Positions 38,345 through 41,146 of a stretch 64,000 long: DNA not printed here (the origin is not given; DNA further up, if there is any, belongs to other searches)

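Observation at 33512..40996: Four-gene prkA - yeaH(DUF444) - spoVR - prkA-like cluster with a divergent second PrkA AAA+ paralog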

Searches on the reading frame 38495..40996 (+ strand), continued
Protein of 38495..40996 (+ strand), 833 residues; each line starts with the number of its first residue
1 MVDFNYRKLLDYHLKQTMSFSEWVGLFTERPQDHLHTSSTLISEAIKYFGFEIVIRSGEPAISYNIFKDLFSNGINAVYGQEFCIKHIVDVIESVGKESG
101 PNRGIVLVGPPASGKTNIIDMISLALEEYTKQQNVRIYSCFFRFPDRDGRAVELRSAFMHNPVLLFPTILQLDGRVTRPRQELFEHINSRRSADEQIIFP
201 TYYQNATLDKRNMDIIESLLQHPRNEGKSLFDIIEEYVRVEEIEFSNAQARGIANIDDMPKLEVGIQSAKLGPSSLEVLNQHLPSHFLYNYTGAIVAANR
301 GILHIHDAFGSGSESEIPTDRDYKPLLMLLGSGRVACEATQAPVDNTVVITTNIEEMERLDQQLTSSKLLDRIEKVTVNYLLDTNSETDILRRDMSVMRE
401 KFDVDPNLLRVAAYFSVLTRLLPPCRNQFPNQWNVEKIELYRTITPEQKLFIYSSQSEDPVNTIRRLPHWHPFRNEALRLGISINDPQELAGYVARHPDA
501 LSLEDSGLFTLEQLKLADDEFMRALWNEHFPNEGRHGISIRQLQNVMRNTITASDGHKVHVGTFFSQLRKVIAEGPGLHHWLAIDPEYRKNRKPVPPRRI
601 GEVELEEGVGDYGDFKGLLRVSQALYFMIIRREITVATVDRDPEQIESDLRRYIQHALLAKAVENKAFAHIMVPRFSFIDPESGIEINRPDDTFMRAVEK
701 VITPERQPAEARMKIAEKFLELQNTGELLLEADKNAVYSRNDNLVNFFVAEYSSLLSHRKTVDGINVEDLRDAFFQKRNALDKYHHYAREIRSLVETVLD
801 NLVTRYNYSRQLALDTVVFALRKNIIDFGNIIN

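Call 64: find_encoding_contigs(protein=P0163, flank=8000, max_places=2)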
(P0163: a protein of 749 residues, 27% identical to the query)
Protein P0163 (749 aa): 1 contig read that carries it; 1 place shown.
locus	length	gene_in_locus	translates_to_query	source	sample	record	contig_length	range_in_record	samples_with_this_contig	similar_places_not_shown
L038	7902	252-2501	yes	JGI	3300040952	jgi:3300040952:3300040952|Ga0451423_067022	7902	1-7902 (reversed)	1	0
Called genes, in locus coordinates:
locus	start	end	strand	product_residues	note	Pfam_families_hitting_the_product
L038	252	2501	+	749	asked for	PF08298:AAA_PrkA, PF06798:PrkA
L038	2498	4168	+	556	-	PF00890:FAD_binding_2, PF02910:Succ_DH_flav_C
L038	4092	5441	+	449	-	PF13167:GTP-bdg_N, PF16360:GTP-bdg_M, PF03193:RsgA_GTPase (faint), PF00503:G-alpha (faint), PF01926:MMR_HSR1, PF02421:FeoB_N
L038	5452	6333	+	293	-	PF01012:ETF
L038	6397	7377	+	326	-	PF01012:ETF, PF00766:ETF_alpha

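Call 65: find_encoding_contigs(protein=P0150, flank=8000, max_places=2)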
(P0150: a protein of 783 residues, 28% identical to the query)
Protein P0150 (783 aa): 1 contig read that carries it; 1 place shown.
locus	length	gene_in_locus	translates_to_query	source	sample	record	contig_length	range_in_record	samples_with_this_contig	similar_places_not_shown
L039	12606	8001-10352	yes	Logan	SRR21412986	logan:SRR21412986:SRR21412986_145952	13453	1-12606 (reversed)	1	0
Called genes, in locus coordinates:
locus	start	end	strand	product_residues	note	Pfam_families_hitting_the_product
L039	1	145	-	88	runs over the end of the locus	-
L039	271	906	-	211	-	PF00702:Hydrolase, PF06888:Put_Phosphatase (faint), PF12710:HAD, PF13419:HAD_2, PF08282:Hydrolase_3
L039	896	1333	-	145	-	PF00293:NUDIX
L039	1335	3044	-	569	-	PF00009:GTP_EFTU, PF01926:MMR_HSR1 (weak), PF03029:ATP_bind_1 (weak), PF03144:GTP_EFTU_D2 (weak), PF11987:IF-2, PF14578:GTP_EFTU_D4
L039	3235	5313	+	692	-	PF08298:AAA_PrkA, PF06798:PrkA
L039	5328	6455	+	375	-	PF04285:DUF444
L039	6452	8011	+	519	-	PF04293:SpoVR, PF24755:SpoVR_C (weak)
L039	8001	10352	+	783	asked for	PF08298:AAA_PrkA, PF06798:PrkA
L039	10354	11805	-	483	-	-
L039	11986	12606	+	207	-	?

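Call 66: find_encoding_contigs(protein=P0156, flank=8000, max_places=1)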
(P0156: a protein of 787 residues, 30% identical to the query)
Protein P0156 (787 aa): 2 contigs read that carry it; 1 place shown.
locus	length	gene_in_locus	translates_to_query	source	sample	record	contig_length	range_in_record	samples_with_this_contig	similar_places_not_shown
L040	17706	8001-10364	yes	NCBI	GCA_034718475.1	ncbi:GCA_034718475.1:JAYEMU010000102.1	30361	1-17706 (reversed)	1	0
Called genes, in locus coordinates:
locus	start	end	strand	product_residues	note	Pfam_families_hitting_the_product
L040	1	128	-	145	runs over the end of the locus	-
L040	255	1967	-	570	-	PF00009:GTP_EFTU, PF01926:MMR_HSR1, PF03144:GTP_EFTU_D2, PF11987:IF-2, PF14578:GTP_EFTU_D4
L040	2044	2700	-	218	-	-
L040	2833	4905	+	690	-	PF08298:AAA_PrkA, PF06798:PrkA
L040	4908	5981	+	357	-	PF04285:DUF444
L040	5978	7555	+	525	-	PF04293:SpoVR, PF24755:SpoVR_C (faint)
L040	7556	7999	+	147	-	-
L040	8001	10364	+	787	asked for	PF08298:AAA_PrkA, PF06798:PrkA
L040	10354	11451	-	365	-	PF00226:DnaJ, PF01556:DnaJ_C, PF27659:CHP02642 (faint), PF00684:DnaJ_CXXCXGXG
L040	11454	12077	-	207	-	PF01966:HD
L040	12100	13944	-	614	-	PF00012:HSP70, PF06723:MreB_Mbl, PF00012:HSP70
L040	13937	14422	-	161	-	PF01025:GrpE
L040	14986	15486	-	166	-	PF13207:AAA_17 (weak), PF13238:AAA_18 (faint)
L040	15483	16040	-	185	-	PF01725:Ham1p_like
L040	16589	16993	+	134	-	PF00303:Thymidylat_synt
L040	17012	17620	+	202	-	-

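Call 67: find_encoding_contigs(protein=P0168, flank=8000, max_places=1)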
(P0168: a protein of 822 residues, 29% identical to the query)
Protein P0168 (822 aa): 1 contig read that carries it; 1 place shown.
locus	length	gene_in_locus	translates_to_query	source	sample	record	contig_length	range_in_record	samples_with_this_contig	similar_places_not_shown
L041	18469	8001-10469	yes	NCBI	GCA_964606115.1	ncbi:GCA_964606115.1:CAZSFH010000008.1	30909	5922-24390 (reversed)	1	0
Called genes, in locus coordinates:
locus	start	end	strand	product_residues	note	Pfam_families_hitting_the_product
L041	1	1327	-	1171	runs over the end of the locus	-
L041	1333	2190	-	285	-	PF01261:AP_endonuc_2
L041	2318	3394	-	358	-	PF00155:Aminotran_1_2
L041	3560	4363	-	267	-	PF03649:UPF0014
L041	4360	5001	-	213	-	PF00005:ABC_tran, PF13304:AAA_21 (faint)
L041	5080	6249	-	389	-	PF20311:DUF6607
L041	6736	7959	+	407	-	-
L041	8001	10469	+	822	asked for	PF08298:AAA_PrkA, PF06798:PrkA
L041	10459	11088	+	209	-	PF04430:DUF498 (weak)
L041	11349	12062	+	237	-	PF00127:Copper-bind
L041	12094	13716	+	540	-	PF13473:Cupredoxin_1 (faint), PF00127:Copper-bind, PF07691:PA14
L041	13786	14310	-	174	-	PF02894:GFO_IDH_MocA_C, PF22725:GFO_IDH_MocA_C3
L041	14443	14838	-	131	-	PF01408:GFO_IDH_MocA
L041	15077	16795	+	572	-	-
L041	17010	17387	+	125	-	-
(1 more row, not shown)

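Call 68: find_encoding_contigs(protein=P0155, flank=8000, max_places=1)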
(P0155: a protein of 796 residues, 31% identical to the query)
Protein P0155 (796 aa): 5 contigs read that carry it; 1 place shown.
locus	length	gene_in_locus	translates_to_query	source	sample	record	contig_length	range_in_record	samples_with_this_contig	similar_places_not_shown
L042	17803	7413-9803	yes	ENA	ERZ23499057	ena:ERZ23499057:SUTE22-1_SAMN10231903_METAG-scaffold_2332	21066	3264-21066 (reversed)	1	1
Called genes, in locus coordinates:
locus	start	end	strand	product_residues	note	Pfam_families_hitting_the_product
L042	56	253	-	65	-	PF20095:DUF6485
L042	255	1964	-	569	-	PF00009:GTP_EFTU, PF01926:MMR_HSR1 (weak), PF03144:GTP_EFTU_D2, PF11987:IF-2, PF14578:GTP_EFTU_D4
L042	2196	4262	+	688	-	-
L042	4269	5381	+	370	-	PF04285:DUF444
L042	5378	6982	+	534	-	PF04293:SpoVR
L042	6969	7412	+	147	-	-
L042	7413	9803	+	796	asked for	PF08298:AAA_PrkA, PF06798:PrkA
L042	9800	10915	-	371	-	PF00226:DnaJ, PF01556:DnaJ_C, PF00684:DnaJ_CXXCXGXG, PF27659:CHP02642 (weak)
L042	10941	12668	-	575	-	PF00012:HSP70, PF06723:MreB_Mbl, PF00012:HSP70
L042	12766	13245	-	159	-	PF01025:GrpE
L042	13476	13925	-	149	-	PF13673:Acetyltransf_10, PF00583:Acetyltransf_1, PF13508:Acetyltransf_7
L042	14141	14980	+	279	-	-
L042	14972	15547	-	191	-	-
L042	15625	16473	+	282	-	-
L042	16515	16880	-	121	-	-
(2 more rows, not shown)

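Call 70: find_encoding_contigs(protein=P0175, flank=8000, max_places=1)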
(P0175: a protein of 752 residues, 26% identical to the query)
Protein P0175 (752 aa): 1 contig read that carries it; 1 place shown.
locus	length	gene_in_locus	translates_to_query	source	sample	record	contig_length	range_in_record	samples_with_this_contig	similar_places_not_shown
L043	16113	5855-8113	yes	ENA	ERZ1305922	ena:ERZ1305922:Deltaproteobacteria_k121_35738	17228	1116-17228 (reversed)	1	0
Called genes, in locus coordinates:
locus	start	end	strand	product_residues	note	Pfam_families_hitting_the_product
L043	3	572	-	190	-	?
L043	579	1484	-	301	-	-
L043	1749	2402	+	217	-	-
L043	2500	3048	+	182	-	-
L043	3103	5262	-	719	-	PF00069:Pkinase, PF07714:PK_Tyr_Ser-Thr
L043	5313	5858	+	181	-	-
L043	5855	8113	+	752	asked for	PF13191:AAA_16 (faint), PF08298:AAA_PrkA, PF06798:PrkA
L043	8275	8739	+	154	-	-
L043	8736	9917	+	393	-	PF00691:OmpA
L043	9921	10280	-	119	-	-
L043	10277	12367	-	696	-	PF00924:MS_channel_2nd, PF21082:MS_channel_3rd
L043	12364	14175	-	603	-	PF13646:HEAT_2 (faint)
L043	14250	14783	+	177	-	PF00588:SpoU_methylase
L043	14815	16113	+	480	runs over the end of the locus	PF01553:Acyltransferase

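Call 71: find_encoding_contigs(protein=P0217, flank=8000, max_places=1)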
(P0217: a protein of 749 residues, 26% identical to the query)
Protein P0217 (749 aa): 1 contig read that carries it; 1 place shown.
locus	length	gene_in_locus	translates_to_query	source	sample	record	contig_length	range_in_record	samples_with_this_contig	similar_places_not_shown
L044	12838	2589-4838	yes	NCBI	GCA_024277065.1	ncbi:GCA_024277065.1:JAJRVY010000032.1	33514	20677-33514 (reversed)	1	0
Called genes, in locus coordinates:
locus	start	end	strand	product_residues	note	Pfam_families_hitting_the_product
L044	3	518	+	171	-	?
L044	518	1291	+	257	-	PF11612:T2SSJ (weak)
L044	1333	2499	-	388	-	-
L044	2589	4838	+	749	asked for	PF13191:AAA_16 (faint), PF08298:AAA_PrkA, PF06798:PrkA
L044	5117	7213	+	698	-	PF03130:HEAT_PBS (faint), PF13646:HEAT_2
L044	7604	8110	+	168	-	PF02674:Colicin_V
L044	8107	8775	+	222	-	PF01467:CTP_transf_like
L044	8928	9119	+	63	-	-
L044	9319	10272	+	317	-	PF01715:IPPT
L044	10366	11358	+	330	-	-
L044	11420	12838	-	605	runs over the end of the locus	PF02518:HATPase_c (weak), PF13589:HATPase_c_3, PF01119:DNA_mis_repair, PF08676:MutL_C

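Call 74: predict_structure(alignment_id=A4)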
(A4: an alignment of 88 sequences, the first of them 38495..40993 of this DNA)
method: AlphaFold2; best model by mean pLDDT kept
length: 833 residues; sequences in the alignment: 88
mean_pLDDT: 91.7   pTM: 0.87
mean pLDDT of the five models: 91.7, 91.8, 91.4, 91.2, 90.9
residues with pLDDT >= 90: 657; 70-90: 148; 50-70: 28; < 50: 0
segments of 3 or more residues with pLDDT < 50: none
pLDDT, mean of each block of 10 residues (from residue 1): 71 76 96 94 97 95 97 95 96 80 92 96 97 93 93 94 95 91 96 93 94 94 93 97 95 93 92 93 90 95 91 67 90 89 95 92 79 95 97 91 95 98 94 97 97 92 93 95 95 94 91 94 94 94 95 91 97 95 86 91 96 96 97 90 84 95 93 90 86 92 87 94 90 79 85 76 79 96 95 95 95 97 92 82
secondary structure, 60 per line:
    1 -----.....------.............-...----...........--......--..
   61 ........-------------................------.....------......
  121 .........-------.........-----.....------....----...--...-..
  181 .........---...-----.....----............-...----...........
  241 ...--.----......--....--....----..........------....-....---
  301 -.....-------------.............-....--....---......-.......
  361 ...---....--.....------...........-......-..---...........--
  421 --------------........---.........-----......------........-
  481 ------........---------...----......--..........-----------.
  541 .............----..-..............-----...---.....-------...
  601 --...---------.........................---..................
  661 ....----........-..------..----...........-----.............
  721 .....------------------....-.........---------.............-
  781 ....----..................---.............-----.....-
elements in order (helices of 4 or more, strands of 3 or more residues): H6-10 E17-19 H20-29 H38-48 E51-56 E59-64 H65-68 H82-97 E104-108 H115-129 E137-145 E151-155 H162-165 E170-172 E175-177 H179-189 H201-205 H210-221 H230-237 E238-243 E251-256 H259-262 E265-268 H273-282 E289-292 H294-297 E302-306 H320-332 E334-337 E340-343 E347-352 H354-363 H367-370 E373-377 H384-394 H396-401 H408-418 H435-442 H446-454 H460-465 H472-479 H487-493 H511-516 H519-528 H540-553 H561-574 H586-590 E598-600 E603-605 H615-639 H643-664 H669-676 H692-702 H708-725 H744-747 H749-757 H767-779 H781-784 H789-806 H810-822 H828-832

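Call 76: fold_search(model_id=the predicted structure, library=pdb)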
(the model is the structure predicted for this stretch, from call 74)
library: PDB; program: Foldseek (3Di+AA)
matches with E <= 10: 1163; with E <= 0.001: 13
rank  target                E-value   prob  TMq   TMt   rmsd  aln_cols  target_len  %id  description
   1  3k1j_A                4.2e-05  1.00  0.19  0.26  16.7       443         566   13  Crystal structure of Lon protease from Thermococcus onnurineus NA1 (released 2010-09-22)
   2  4fwd                  1.2e-04  1.00  0.19  0.26  11.0       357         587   14  Crystal structure of the Lon-like protease MtaLonC in complex with bortezomib (released 2013-06-26)
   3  7ev6_A                5.0e-04  1.00  0.21  0.27  11.1       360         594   15  Crystal structure of the Lon-like protease MtaLonC with D581A mutation in complex with F-b20-Q (released 2021-11-24)
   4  4fwh                  5.0e-04  1.00  0.18  0.24  12.7       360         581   15  Crystal structure of the Lon-like protease MtaLonC in complex with MG262 (released 2013-06-26)
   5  9e2y_5                5.0e-04  0.87  0.13  0.17  28.4       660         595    9  Cryo-EM structure of yeast CMG helicase stalled at G4-containing DNA template, state 3 (released 2025-03-26)
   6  8ets_T                6.8e-04  0.99  0.14  0.24  21.0       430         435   14  Class1 of the INO80-Hexasome complex (released 2023-07-19)
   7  8x15_O                7.1e-04  0.99  0.15  0.26  20.5       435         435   12  Structure of nucleosome-bound SRCAP-C in the apo state (released 2024-03-06)
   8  7euy_A                7.5e-04  1.00  0.20  0.27   9.2       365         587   13  Crystal structure of the Lon-like protease MtaLonC with D582A mutation in complex with substrate polypeptide (released 2021-11-24)
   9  4fwg                  7.8e-04  1.00  0.19  0.25  11.8       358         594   13  Crystal structure of the Lon-like protease MtaLonC in complex with lactacystin (released 2013-06-26)
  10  6igm_D                8.6e-04  1.00  0.16  0.30  18.3       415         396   12  Cryo-EM Structure of Human SRCAP Complex (released 2019-07-24)
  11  5oaf_D                8.6e-04  0.98  0.14  0.26  21.1       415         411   14  Human Rvb1/Rvb2 heterohexamer in INO80 complex (released 2017-12-13)
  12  9rai_d                9.0e-04  0.99  0.14  0.15  26.6       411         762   12  Structure of the S.aureus MecA/ClpC/ClpP degradation system (released 2025-09-10)
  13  8eu9_T                9.8e-04  0.97  0.14  0.24  21.5       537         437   12  Class1 of the INO80-Nucleosome complex (released 2023-07-12)
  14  8xvg_A                1.0e-03  0.99  0.15  0.28  21.7       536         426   11  Structure of human NuA4/TIP60 complex (released 2024-07-24)
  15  7ev4_A                1.1e-03  1.00  0.20  0.27  10.9       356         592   15  Crystal structure of the Lon-like protease MtaLonC with S582A mutation in complex with F-b20-Q (released 2021-11-24)
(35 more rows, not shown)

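Call 86: find_encoding_contigs(protein=P0068, flank=7000, max_places=1)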
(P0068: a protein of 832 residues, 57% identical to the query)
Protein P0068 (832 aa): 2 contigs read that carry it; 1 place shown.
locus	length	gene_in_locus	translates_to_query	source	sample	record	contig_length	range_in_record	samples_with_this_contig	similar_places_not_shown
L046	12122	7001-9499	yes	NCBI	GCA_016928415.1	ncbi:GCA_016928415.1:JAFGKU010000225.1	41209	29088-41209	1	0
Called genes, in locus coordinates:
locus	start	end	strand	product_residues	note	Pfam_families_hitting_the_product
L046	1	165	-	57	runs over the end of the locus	-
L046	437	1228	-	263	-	PF20424:PilZN3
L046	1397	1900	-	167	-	PF00293:NUDIX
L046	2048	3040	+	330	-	PF04055:Radical_SAM, PF13353:Fer4_12 (faint)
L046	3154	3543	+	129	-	-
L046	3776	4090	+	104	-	-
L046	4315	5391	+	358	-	PF04285:DUF444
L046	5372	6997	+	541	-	PF04293:SpoVR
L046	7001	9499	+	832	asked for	PF08298:AAA_PrkA, PF06798:PrkA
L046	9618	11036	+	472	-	PF00072:Response_reg (weak)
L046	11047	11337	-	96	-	PF00708:Acylphosphatase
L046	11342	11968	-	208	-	PF12728:HTH_17, PF00072:Response_reg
